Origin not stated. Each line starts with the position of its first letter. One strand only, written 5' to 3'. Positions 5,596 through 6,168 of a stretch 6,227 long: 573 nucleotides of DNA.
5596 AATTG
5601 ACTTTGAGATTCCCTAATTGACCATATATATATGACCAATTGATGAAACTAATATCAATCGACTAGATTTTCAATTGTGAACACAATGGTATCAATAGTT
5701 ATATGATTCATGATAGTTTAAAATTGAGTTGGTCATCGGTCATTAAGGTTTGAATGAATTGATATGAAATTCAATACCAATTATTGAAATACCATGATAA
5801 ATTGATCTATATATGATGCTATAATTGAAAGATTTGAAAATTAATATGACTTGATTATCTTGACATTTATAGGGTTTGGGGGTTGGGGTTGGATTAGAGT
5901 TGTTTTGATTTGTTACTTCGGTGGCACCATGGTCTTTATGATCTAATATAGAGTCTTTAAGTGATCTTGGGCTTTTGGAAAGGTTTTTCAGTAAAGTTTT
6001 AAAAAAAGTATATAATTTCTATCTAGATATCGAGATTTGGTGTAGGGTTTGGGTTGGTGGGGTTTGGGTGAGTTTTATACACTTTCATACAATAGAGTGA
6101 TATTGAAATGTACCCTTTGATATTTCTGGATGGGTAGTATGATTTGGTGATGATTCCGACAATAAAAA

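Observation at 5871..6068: Two interstitial telomere-like G/T-rich blocks; the second is a canonical G-quadruplex motif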

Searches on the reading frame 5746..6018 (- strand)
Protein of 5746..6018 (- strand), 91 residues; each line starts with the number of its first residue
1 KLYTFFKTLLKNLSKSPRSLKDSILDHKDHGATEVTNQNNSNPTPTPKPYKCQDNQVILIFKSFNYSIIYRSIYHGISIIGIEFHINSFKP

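Call 47: search_protein_representatives(protein=window:5746-6018:-)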
Query: 91 residues. Proteins with E-value up to 0.001 (for the whole library): 2; up to 1e-10: 0; up to 1e-30: 0. The best 2 are listed.
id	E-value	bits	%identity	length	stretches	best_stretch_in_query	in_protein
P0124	8.6e-10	54.7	68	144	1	3-46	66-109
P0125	2.4e-04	37.3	34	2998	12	30-56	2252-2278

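Call 49: list_cluster_members(proteins=[P0124])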
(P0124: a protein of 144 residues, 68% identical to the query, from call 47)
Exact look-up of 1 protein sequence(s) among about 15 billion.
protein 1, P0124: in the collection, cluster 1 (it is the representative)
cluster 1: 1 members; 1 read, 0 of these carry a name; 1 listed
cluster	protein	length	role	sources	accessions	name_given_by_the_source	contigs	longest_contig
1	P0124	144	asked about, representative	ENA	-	-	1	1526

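Call 50: find_encoding_contigs(protein=P0124, flank=10000)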
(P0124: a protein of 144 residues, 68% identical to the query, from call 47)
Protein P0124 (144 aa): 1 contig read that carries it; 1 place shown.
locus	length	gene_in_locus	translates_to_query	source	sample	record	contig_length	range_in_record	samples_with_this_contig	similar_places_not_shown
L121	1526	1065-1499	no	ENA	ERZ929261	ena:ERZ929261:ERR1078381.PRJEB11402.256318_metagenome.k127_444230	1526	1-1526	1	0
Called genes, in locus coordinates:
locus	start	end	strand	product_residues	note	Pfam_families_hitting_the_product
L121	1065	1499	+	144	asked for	-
